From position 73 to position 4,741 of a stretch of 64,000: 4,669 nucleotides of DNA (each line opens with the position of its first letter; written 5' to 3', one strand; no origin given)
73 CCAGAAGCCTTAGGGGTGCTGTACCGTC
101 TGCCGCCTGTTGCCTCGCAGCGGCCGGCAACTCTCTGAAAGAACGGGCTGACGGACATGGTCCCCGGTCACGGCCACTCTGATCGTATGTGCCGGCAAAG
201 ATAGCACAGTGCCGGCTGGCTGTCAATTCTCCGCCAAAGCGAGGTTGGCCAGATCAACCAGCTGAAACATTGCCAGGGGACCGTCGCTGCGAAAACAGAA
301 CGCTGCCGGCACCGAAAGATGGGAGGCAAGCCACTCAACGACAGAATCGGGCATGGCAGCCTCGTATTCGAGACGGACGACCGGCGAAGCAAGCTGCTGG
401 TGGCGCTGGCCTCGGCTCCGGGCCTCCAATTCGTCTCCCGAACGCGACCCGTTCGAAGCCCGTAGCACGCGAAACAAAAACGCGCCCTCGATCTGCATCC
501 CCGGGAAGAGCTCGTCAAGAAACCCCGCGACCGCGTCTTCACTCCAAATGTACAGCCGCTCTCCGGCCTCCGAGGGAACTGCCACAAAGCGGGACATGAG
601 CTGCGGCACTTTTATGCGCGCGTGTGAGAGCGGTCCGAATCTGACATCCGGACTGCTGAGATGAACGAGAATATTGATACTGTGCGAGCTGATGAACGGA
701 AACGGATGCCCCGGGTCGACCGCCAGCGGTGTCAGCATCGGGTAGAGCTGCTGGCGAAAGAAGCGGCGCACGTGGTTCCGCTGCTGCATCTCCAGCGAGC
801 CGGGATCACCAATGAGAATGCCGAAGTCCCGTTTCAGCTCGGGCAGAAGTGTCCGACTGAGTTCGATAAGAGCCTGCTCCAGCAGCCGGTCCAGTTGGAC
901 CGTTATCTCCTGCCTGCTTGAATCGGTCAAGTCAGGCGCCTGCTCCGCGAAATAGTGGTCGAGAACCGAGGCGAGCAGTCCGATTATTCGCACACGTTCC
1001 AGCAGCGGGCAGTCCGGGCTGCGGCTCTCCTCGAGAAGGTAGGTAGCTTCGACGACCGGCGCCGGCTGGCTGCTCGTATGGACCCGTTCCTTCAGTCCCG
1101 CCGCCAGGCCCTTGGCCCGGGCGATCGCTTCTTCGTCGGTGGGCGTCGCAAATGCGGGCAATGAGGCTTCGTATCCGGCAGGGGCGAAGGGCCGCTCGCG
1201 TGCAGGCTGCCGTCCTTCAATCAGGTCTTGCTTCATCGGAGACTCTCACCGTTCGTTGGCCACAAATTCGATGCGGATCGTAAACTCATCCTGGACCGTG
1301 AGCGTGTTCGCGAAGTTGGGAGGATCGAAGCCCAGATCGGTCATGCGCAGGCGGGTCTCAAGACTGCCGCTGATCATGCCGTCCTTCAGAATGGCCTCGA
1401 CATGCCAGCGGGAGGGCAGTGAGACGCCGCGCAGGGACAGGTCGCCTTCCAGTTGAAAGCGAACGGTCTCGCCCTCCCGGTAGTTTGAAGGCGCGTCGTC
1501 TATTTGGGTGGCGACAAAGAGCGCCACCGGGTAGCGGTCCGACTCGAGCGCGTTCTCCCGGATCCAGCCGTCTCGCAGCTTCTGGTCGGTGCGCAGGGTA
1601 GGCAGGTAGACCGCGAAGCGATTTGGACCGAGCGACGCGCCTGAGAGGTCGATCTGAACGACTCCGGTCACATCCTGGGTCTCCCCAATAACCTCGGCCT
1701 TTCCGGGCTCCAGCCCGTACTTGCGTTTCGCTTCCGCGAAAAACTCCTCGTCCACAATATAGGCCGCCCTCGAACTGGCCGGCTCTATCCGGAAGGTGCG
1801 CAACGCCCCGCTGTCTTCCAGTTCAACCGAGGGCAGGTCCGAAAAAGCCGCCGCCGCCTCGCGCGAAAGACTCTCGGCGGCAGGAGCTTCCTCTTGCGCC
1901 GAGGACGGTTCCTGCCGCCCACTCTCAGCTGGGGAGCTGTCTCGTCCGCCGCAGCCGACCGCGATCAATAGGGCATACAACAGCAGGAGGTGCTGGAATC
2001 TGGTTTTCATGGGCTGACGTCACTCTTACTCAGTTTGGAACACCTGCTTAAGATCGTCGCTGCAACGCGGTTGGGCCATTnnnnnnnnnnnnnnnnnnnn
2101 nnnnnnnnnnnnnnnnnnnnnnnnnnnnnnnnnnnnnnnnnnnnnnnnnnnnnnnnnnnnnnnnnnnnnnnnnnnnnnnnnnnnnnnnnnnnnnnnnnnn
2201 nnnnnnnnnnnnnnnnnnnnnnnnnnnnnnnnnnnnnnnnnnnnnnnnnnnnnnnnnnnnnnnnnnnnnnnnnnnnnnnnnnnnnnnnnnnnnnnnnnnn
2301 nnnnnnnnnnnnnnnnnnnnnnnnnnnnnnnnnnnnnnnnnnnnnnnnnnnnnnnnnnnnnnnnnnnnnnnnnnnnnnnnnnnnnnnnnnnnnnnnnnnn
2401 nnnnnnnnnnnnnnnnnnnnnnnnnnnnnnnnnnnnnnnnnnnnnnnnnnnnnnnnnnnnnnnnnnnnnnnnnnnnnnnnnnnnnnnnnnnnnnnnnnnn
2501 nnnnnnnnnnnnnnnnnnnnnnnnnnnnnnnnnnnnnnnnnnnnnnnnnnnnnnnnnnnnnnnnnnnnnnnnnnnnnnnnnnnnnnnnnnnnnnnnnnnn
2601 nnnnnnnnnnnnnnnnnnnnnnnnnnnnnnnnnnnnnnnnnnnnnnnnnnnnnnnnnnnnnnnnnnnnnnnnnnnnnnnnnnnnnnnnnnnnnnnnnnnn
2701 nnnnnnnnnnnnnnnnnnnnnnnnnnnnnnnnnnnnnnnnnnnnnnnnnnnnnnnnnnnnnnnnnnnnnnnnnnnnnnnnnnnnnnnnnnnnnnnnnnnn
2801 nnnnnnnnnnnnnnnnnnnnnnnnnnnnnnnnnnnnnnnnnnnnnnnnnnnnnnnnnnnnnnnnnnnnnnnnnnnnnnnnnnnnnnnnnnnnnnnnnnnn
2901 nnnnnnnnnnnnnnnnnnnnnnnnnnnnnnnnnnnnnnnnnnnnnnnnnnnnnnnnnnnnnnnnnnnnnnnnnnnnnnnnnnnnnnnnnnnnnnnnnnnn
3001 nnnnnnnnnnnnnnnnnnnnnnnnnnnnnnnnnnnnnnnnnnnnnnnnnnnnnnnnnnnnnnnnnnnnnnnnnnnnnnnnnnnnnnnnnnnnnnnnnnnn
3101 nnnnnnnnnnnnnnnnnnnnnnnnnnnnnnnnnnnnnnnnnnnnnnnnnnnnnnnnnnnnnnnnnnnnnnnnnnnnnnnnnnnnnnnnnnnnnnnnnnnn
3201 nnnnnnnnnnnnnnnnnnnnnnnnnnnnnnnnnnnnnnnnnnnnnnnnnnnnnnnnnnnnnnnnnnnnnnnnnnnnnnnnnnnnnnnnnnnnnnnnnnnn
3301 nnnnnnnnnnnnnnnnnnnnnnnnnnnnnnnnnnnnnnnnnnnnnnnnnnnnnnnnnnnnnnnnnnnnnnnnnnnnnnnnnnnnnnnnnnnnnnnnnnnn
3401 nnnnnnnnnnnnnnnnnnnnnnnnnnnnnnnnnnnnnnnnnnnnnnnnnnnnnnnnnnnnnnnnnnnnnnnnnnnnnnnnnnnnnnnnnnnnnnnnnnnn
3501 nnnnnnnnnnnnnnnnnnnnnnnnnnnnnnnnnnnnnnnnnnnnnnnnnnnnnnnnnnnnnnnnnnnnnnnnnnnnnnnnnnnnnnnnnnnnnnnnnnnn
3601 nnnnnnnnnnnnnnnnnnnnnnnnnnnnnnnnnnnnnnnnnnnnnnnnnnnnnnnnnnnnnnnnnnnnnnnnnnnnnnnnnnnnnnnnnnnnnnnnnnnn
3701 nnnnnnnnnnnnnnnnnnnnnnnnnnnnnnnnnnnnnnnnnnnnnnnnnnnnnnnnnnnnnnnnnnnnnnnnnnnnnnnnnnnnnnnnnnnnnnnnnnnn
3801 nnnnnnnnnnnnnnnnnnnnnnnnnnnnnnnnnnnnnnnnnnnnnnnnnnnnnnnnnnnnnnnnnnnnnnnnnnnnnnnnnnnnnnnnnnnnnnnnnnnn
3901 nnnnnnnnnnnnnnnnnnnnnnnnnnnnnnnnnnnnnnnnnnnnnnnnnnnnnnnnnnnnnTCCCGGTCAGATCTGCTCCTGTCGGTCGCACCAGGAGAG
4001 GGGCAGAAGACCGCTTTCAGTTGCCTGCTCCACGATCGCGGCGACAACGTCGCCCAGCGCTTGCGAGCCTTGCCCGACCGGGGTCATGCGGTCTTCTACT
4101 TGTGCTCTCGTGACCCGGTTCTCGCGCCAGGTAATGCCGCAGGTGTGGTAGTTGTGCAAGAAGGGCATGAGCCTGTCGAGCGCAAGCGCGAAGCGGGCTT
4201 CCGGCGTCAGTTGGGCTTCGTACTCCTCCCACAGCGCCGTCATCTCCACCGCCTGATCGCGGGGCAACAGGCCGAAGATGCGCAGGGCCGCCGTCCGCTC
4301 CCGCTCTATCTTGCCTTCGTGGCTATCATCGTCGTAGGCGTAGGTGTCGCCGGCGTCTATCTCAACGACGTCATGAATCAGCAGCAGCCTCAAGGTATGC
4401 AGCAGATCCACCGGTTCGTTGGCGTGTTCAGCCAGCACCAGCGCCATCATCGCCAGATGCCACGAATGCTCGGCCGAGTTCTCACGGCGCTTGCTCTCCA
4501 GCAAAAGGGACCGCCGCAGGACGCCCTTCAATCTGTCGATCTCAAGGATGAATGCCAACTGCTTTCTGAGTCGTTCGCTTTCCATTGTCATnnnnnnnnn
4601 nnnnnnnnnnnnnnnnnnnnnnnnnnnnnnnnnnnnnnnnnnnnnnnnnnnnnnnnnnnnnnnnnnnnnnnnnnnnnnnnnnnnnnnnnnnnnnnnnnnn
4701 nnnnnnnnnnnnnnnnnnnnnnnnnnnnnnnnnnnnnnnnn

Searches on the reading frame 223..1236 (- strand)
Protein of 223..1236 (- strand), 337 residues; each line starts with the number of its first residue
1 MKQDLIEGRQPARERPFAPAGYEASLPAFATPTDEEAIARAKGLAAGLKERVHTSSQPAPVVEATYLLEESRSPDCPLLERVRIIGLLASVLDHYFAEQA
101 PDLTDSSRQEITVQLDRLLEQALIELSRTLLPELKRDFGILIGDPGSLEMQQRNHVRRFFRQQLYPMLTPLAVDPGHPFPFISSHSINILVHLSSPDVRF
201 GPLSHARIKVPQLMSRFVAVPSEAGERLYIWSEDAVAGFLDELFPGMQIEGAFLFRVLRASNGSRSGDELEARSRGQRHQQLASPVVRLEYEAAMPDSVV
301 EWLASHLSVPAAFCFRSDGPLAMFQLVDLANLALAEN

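Call 96: search_protein_families(library=pfam, proteins=[window:223-1236:-], max_evalue=0.0001)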
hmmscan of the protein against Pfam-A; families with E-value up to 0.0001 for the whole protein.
window:223-1236:- (337 aa): 1 family
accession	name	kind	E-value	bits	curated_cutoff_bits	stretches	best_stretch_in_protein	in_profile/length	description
PF02503.22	PP_kinase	-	4.7e-40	137.7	31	1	151-328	1-182/183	Polyphosphate kinase middle domain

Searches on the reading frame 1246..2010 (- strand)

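Call 96: search_protein_families(library=pfam, proteins=[window:1246-2010:-], max_evalue=0.0001)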
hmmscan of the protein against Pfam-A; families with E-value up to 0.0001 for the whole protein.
window:1246-2010:- (254 aa): 1 family
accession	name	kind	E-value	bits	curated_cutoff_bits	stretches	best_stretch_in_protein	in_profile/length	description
PF04264.18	YceI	-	1.2e-14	55.4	23.7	1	105-251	20-150/150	YceI-like domain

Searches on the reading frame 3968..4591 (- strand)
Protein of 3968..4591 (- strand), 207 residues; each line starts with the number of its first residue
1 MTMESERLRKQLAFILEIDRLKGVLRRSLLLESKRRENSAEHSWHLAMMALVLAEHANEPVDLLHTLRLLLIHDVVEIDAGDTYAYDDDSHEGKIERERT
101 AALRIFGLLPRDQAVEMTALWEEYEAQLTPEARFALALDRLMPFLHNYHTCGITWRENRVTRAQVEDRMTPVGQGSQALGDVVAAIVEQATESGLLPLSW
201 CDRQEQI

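Call 72: search_protein_families(library=pfam, proteins=[window:3968-4591:-])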
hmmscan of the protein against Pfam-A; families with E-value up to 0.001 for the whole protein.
window:3968-4591:- (207 aa): 3 families
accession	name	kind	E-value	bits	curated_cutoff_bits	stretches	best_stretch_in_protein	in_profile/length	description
PF13023.12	HD_3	-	2.1e-49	168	22.5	1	18-171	1-156/165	HD domain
PF12917.13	YfbR-like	-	6e-09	36.3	25.9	1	14-140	2-134/182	5'-deoxynucleotidase YfbR-like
PF01966.28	HD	-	0.00023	21.9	22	1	40-141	2-113/116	HD domain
